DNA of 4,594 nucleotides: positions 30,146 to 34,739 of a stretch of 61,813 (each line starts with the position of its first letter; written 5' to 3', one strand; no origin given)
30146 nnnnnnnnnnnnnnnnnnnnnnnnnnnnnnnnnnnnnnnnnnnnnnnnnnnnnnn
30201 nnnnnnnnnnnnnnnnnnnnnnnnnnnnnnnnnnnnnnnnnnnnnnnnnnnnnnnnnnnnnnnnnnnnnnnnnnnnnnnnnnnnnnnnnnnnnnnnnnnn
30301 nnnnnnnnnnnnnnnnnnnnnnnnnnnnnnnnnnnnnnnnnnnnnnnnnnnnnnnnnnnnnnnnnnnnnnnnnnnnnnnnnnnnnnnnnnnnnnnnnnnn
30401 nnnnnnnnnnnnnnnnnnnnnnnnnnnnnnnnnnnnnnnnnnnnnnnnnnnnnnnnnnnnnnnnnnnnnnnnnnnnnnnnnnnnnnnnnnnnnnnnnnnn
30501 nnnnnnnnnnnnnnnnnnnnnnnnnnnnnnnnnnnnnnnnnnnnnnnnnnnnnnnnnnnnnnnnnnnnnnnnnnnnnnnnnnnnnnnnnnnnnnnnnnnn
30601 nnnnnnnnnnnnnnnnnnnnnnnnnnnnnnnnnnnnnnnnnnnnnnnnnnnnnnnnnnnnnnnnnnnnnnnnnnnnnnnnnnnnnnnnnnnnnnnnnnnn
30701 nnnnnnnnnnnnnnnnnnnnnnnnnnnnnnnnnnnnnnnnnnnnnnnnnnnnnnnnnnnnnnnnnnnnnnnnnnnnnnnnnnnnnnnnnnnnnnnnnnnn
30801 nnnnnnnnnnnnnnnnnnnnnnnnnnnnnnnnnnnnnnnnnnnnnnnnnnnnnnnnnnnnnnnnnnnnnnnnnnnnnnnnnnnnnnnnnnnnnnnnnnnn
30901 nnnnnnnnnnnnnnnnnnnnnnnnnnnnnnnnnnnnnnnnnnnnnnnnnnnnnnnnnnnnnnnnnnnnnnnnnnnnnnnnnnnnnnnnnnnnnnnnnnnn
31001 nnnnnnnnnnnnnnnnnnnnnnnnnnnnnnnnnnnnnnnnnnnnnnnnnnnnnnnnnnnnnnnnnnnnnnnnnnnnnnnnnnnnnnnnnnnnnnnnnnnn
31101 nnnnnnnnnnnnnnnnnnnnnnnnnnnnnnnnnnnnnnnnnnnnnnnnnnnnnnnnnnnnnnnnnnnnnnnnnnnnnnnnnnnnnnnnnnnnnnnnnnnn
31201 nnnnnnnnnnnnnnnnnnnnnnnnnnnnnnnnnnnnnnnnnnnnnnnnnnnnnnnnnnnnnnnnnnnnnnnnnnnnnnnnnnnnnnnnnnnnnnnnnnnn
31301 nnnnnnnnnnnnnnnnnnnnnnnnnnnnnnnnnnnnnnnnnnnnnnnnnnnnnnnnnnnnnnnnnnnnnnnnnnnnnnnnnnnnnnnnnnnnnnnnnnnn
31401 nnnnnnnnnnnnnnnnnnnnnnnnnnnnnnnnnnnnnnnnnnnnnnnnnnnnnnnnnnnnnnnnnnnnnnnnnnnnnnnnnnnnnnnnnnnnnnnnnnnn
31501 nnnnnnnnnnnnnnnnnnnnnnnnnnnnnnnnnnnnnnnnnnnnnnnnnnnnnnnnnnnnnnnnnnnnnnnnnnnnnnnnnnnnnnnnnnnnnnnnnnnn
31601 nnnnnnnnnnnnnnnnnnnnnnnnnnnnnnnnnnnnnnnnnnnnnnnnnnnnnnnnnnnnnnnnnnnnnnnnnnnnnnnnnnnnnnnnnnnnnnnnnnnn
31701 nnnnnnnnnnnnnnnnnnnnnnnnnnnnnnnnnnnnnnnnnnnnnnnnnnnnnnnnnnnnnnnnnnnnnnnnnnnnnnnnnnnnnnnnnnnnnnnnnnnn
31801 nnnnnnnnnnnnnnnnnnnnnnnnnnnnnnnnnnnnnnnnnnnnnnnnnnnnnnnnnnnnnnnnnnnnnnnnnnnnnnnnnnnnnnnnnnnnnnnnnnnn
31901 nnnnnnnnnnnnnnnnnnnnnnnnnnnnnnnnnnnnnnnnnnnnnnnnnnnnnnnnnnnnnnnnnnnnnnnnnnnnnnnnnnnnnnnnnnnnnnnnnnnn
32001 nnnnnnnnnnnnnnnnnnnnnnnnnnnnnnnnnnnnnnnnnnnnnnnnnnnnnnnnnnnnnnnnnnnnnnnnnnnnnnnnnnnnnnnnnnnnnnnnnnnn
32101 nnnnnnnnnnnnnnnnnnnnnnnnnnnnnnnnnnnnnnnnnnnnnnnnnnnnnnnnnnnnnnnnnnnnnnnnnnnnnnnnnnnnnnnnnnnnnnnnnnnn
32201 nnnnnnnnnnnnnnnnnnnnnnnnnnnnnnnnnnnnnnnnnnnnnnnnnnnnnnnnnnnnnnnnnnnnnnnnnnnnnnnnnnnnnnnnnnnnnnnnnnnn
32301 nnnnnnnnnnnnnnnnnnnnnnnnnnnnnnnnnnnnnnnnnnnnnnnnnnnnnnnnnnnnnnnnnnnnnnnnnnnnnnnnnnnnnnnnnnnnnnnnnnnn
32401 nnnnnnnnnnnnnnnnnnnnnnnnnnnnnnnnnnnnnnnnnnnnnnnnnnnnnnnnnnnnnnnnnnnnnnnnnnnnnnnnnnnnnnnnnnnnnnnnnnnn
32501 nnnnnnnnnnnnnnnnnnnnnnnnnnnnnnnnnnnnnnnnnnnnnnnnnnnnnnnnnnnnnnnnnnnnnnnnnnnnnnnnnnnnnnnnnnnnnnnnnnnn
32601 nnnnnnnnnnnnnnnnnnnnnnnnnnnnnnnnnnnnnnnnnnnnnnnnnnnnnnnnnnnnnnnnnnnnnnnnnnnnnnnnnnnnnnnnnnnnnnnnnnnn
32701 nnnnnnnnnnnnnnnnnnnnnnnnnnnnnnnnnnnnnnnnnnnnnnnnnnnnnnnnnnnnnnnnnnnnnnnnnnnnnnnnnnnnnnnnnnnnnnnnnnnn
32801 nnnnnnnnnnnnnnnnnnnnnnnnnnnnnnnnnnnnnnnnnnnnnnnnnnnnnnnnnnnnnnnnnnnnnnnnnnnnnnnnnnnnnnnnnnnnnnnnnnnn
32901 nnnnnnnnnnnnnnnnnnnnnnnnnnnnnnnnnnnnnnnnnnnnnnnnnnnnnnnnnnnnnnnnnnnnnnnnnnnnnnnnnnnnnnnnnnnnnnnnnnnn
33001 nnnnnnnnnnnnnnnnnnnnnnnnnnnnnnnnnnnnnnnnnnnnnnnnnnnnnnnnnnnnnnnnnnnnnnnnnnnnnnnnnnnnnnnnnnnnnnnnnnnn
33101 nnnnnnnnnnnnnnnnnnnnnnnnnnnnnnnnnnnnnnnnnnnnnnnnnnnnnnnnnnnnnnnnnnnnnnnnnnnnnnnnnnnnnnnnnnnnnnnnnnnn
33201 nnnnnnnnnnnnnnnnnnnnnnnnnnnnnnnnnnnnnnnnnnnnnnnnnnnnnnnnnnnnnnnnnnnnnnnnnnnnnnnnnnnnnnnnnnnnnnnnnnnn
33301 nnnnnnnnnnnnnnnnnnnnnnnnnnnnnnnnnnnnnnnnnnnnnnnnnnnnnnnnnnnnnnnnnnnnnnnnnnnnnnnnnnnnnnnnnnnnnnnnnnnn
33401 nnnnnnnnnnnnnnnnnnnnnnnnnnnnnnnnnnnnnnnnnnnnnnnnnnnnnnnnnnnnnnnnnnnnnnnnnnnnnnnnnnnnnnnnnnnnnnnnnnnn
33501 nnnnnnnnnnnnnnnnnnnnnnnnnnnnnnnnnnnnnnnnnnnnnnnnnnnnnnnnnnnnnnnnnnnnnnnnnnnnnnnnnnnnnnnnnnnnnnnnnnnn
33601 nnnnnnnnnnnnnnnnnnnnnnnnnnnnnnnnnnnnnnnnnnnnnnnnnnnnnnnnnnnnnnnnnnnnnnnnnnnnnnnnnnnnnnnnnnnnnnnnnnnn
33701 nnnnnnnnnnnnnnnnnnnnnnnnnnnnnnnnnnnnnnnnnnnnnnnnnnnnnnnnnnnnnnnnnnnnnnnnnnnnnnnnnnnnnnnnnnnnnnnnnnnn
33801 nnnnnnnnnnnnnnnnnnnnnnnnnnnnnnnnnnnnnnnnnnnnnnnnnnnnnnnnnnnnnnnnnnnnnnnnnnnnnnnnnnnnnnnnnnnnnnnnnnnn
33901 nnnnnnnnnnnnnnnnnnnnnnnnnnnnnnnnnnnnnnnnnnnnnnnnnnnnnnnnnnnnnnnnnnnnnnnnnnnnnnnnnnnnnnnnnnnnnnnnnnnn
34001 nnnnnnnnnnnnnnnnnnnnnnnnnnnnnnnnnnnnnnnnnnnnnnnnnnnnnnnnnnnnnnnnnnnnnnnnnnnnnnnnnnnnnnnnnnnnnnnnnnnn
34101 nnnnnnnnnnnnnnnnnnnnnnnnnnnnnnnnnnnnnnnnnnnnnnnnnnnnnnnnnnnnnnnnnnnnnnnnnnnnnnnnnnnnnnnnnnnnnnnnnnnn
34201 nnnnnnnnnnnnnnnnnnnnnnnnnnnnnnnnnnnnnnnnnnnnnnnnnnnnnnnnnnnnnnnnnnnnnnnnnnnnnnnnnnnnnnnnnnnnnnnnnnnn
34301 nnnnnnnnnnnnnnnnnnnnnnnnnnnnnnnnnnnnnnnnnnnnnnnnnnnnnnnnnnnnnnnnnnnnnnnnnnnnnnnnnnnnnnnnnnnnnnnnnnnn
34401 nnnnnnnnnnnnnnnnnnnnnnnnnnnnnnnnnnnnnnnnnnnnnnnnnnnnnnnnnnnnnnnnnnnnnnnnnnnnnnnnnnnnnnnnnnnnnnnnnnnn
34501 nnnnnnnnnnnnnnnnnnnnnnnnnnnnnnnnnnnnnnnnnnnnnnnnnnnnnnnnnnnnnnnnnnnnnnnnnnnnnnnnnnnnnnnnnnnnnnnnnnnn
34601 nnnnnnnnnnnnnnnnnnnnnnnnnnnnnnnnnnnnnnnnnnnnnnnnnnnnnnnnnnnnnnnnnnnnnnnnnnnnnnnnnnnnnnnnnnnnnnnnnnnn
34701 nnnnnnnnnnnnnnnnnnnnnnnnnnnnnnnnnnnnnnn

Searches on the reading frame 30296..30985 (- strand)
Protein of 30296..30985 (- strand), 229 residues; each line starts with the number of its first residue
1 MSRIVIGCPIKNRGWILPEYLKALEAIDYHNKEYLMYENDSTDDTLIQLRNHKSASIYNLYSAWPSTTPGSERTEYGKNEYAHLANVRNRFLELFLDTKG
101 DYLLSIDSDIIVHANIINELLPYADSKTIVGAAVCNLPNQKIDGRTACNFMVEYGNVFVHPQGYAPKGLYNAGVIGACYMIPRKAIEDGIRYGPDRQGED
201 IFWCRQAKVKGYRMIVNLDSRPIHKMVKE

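Call 6: search_protein_families(library=pfam, proteins=[window:30296-30985:-], max_evalue=0.01)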
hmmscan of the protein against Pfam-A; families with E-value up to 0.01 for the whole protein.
window:30296-30985:- (229 aa): 4 families
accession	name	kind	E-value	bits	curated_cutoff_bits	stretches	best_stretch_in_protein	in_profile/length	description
PF00535.33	Glycos_transf_2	-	2.8e-05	24.6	23.3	1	9-187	5-165/168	Glycosyl transferase family 2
PF13704.12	Glyco_tranf_2_4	-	0.00029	21.7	27.5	1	11-110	1-82/98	Glycosyl transferase family 2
PF03452.20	Anp1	-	0.0011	18.9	28.8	0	54-131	89-168/263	Anp1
PF13641.12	Glyco_tranf_2_3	-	0.0067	16.9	27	1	93-218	80-205/230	Glycosyltransferase like family 2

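Call 68: search_protein_families(library=ncbifam, proteins=[window:30296-30985:-], max_evalue=0.01)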
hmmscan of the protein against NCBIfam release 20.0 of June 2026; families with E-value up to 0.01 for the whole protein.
window:30296-30985:- (229 aa): 0 families

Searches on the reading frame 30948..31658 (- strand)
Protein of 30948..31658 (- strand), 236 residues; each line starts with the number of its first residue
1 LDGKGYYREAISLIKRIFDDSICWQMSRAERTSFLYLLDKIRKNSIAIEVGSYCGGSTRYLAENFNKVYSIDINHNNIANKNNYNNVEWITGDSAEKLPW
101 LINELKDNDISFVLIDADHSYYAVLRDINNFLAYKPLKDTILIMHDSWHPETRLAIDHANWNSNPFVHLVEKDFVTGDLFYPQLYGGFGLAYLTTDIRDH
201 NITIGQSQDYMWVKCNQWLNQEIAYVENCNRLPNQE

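Call 6: search_protein_families(library=pfam, proteins=[window:30948-31658:-], max_evalue=0.01)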
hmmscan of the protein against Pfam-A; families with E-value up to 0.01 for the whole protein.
window:30948-31658:- (236 aa): 6 families
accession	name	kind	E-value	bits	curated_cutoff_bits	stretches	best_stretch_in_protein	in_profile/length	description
PF13578.12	Methyltransf_24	-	9.7e-13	49.4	26.3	1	48-146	1-104/105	Methyltransferase domain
PF01596.23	Methyltransf_3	-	2.5e-05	24.1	22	1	28-124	29-135/204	O-methyltransferase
PF09445.16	Methyltransf_15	-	0.0001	22.3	22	1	47-107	4-67/165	RNA cap guanine-N2 methyltransferase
PF01728.25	FtsJ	-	0.00016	22.1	24.1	1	41-118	19-100/181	FtsJ-like methyltransferase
PF04989.18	RMNT_CmcI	-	0.00062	20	23.2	1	43-137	32-136/206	Rhamnosyl O-methyltransferase/CmcI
PF08241.18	Methyltransf_11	-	0.0069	17.4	21.2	0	49-99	2-55/95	Methyltransferase domain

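Call 68: search_protein_families(library=ncbifam, proteins=[window:30948-31658:-], max_evalue=0.01)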
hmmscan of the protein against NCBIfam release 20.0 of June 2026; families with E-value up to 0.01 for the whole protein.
window:30948-31658:- (236 aa): 3 families
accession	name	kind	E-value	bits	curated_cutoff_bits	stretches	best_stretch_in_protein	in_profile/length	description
NF045824.1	RhmsylMtase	equivalog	2.8e-06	26.9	400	1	43-133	60-160/226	rhamnosyl O-methyltransferase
TIGR00478.1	tly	subfamily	0.0012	18.3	185.8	1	43-81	75-114/228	TlyA family rRNA (cytidine-2'-O)-methyltransferase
NF011529.0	PRK14968.1-3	equivalog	0.0031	16.9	162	0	37-87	26-84/198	putative methyltransferase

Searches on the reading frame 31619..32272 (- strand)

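Call 6: search_protein_families(library=pfam, proteins=[window:31619-32272:-], max_evalue=0.01)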
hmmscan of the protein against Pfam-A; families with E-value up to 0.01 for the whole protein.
window:31619-32272:- (217 aa): 3 families
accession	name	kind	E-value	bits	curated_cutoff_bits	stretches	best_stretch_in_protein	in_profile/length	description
PF04488.21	Gly_transf_sug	-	2.4e-15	57.4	23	1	20-100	1-89/93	Glycosyltransferase sugar-binding region containing DXD motif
PF05704.18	Caps_synth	-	4.7e-12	46.3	24.5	1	5-160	46-219/278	Capsular polysaccharide synthesis protein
PF12919.13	TcdA_TcdB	-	0.00018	21.4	23.6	1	64-88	170-194/382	TcdA/TcdB catalytic glycosyltransferase domain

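Call 68: search_protein_families(library=ncbifam, proteins=[window:31619-32272:-], max_evalue=0.01)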
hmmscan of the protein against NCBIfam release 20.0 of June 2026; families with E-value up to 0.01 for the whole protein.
window:31619-32272:- (217 aa): 0 families

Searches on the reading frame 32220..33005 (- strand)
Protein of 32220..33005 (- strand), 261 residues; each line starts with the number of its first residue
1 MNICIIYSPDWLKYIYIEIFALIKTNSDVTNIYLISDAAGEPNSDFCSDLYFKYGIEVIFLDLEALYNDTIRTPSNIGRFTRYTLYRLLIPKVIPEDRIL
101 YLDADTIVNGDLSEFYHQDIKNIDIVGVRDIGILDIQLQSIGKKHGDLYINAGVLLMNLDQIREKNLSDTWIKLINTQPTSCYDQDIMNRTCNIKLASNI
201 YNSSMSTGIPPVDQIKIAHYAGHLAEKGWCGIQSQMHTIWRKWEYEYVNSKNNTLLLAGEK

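Call 6: search_protein_families(library=pfam, proteins=[window:32220-33005:-], max_evalue=0.01)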
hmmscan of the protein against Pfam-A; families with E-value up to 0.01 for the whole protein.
window:32220-33005:- (261 aa): 1 family
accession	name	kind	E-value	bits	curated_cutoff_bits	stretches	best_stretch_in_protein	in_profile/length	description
PF01501.26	Glyco_transf_8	-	1.6e-22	80.8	24.3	1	3-229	2-249/253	Glycosyl transferase family 8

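Call 68: search_protein_families(library=ncbifam, proteins=[window:32220-33005:-], max_evalue=0.01)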
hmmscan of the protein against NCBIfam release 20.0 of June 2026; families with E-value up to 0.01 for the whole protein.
window:32220-33005:- (261 aa): 1 family
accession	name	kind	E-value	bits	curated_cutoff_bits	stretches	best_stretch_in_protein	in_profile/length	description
NF011718.0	PRK15171.1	equivalog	4.4e-09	35.9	461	1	19-204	46-241/337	lipopolysaccharide 3-alpha-galactosyltransferase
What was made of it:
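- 30296..33678 (-): Sugar-modifying cluster: GT2 (30296-30985), sugar-O-methyltransferase-like (30948-31658), DXD GT (31619-32272), GT8 (32220-33005), DXD GT (33016-33678). Pfam (call 6) and NCBIfam (call 68).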

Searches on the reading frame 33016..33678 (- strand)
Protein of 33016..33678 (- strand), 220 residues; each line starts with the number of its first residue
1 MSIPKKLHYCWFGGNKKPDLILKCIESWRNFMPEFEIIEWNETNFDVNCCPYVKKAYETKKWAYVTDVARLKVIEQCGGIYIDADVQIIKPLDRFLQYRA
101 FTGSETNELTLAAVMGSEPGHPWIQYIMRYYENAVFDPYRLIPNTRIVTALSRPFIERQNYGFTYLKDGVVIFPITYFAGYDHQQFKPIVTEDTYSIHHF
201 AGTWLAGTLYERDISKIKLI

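Call 6: search_protein_families(library=pfam, proteins=[window:33016-33678:-], max_evalue=0.01)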
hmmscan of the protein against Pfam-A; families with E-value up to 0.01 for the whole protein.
window:33016-33678:- (220 aa): 3 families
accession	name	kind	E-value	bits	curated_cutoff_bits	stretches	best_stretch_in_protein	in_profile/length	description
PF04488.21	Gly_transf_sug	-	4.6e-12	46.9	23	1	19-98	2-89/93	Glycosyltransferase sugar-binding region containing DXD motif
PF05704.18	Caps_synth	-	1.2e-09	38.4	24.5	1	5-101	48-149/278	Capsular polysaccharide synthesis protein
PF12919.13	TcdA_TcdB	-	9.6e-05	22.2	23.6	0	63-86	171-194/382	TcdA/TcdB catalytic glycosyltransferase domain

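Call 68: search_protein_families(library=ncbifam, proteins=[window:33016-33678:-], max_evalue=0.01)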
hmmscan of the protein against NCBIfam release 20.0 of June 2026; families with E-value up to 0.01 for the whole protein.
window:33016-33678:- (220 aa): 0 families

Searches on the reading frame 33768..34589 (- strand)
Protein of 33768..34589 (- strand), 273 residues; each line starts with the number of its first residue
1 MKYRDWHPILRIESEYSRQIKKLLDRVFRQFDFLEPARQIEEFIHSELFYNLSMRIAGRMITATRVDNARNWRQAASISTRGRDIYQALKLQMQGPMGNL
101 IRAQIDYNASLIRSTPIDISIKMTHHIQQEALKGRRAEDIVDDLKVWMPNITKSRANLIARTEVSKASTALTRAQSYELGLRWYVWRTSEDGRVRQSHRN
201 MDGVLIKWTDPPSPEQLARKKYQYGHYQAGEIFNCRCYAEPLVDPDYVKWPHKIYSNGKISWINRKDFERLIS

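Call 5: search_protein_families(library=phrogs, proteins=[window:33768-34589:-], max_evalue=0.01)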
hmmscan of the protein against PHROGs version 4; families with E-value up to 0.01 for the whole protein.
window:33768-34589:- (273 aa): 15 families
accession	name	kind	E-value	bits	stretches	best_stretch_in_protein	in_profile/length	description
phrog_324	-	head and packaging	5.2e-59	201.8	1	4-269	70-344/624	head morphogenesis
phrog_29840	-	unknown function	3.8e-25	89.2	1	166-270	11-115/121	-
phrog_4529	-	head and packaging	2.6e-21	77.5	1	76-249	130-294/533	minor head protein and DNA pilot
phrog_2468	-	head and packaging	3.6e-18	67.1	1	11-257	38-287/303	head morphogenesis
phrog_595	-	head and packaging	1.3e-17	65.4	1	122-247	188-302/513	head maturation protease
phrog_15127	-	head and packaging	4.8e-17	62.7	1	82-235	94-244/602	head protein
phrog_3517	-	head and packaging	1.5e-11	45.2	1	131-245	213-331/371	head morphogenesis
phrog_6577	-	unknown function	2.1e-10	40.6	1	107-246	103-233/1066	-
phrog_2662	-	head and packaging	2.2e-10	40.8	1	129-245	597-711/717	portal protein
phrog_115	-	head and packaging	1e-07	32.5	1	126-251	213-326/665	minor head protein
phrog_4728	-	head and packaging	5.1e-06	26.5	1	125-244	190-301/591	head morphogenesis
phrog_220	-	head and packaging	0.0024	16.9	1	147-211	977-1045/1338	minor head protein and DNA pilot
phrog_19443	-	head and packaging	0.0025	17.3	1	125-244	174-286/579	minor head protein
phrog_34890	-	head and packaging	0.0054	16.1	1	154-237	211-301/679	head morphogenesis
phrog_859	-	head and packaging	0.0079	15.7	0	136-240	181-287/807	portal protein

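Call 6: search_protein_families(library=pfam, proteins=[window:33768-34589:-], max_evalue=0.01)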
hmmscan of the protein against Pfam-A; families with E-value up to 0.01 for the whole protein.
window:33768-34589:- (273 aa): 1 family
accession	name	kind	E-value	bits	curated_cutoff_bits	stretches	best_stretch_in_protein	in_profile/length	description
PF04233.19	Phage_Mu_F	-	2.4e-16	60.9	29.6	1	125-238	5-110/112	Phage Mu protein F like protein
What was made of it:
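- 33768..34589 (-): MuF-like head morphogenesis gene (upstream conserved flank). calls 5, 6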
